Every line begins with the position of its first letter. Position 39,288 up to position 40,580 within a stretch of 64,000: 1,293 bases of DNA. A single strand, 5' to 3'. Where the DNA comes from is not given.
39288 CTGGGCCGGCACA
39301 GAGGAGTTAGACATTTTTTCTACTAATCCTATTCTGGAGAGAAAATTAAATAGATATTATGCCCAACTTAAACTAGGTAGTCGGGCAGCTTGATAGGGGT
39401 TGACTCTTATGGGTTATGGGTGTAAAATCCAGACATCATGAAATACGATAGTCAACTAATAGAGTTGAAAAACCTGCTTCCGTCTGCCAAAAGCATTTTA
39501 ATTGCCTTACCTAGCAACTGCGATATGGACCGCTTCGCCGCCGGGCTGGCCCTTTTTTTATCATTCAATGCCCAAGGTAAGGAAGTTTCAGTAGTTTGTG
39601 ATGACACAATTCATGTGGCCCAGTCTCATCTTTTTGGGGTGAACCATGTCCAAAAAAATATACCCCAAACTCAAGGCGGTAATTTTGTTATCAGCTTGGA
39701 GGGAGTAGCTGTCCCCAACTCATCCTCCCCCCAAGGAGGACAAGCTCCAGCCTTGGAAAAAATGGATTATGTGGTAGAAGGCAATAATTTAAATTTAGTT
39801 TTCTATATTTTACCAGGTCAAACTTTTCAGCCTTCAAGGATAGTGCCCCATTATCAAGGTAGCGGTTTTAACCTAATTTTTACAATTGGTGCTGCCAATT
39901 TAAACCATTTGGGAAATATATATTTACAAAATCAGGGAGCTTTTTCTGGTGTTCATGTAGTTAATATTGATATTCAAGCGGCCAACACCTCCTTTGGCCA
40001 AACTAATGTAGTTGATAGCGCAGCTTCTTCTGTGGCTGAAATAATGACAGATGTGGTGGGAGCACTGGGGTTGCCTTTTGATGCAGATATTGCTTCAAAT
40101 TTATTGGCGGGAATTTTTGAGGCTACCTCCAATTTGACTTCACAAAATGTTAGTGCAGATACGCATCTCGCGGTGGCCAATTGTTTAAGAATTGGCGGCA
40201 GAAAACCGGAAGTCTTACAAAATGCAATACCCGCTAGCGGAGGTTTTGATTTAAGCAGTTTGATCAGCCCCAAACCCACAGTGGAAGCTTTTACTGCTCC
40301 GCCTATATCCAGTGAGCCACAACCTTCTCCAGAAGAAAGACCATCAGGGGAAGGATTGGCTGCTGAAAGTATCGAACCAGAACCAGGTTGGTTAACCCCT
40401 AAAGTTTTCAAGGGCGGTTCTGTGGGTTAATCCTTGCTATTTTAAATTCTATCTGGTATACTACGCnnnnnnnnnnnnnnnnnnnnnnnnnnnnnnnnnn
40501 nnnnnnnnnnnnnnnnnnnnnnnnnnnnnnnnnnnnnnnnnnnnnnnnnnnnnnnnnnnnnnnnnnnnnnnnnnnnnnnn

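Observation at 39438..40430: Catalytically dead NrnA-like DHH protein retained at the conserved infB-rpsO syntenic position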

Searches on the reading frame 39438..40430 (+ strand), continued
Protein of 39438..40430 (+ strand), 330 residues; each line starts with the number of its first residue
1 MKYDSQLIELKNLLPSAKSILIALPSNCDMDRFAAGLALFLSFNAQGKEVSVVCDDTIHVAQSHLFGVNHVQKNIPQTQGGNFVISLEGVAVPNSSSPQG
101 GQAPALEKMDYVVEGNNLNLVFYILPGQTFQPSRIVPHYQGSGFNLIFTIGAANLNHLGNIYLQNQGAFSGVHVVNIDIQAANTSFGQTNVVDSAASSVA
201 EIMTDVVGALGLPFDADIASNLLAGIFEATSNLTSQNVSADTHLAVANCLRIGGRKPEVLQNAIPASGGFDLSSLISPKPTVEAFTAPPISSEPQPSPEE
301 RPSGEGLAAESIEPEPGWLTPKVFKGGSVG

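Call 60: search_protein_families(library=pfam, alignment_id=A2, max_evalue=0.01)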
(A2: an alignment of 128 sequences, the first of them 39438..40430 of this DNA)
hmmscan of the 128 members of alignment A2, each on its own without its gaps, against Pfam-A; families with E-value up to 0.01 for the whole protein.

A. member 1, window:39438-40430:+ (330 aa): 0 families

B. families by the number of members that match (of 128 scanned): 5 families
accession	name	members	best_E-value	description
PF01368.27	DHH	63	1.2e-13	DHH family, N-terminal domain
PF25649.1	Rotavirus_VP2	1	0.0031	Rotavirus inner capsid protein VP2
PF03153.18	TFIIA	1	0.0058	Transcription factor IIA, alpha/beta subunit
PF13599.13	Pentapeptide_4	1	0.0069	Pentapeptide repeat region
PF00205.28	TPP_enzyme_M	1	0.0085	Thiamine pyrophosphate enzyme, central domain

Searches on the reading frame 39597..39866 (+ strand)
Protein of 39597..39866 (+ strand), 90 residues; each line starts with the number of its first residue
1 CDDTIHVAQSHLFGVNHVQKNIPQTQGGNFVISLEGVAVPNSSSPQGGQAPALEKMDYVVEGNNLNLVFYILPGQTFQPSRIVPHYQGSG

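Call 69: search_solved_structures(query=A3, max_evalue=10, show_alignments=3)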
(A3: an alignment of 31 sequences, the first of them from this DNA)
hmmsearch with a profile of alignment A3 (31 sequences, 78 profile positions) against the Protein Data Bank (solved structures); distinct sequences matched with E-value up to 10: 6.
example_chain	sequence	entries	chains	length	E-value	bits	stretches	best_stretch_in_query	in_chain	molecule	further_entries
1osd_A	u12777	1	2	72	0.022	17.9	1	1-47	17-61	hypothetical protein MerP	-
1afi_A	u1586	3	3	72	0.061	16.5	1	1-47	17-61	MERP | MERCURIC TRANSPORT PROTEIN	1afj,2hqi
6akl_A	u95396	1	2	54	0.76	13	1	21-58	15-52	Suppressor of IKBKE 1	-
6akk_A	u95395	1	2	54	0.76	13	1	21-58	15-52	Suppressor of IKBKE 1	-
7nn3_A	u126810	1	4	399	1.1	12.5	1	37-67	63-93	Beta-xylanase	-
5nnz_B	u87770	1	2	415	1.2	12.4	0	25-52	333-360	Dynein assembly factor with WDR repeat domains 1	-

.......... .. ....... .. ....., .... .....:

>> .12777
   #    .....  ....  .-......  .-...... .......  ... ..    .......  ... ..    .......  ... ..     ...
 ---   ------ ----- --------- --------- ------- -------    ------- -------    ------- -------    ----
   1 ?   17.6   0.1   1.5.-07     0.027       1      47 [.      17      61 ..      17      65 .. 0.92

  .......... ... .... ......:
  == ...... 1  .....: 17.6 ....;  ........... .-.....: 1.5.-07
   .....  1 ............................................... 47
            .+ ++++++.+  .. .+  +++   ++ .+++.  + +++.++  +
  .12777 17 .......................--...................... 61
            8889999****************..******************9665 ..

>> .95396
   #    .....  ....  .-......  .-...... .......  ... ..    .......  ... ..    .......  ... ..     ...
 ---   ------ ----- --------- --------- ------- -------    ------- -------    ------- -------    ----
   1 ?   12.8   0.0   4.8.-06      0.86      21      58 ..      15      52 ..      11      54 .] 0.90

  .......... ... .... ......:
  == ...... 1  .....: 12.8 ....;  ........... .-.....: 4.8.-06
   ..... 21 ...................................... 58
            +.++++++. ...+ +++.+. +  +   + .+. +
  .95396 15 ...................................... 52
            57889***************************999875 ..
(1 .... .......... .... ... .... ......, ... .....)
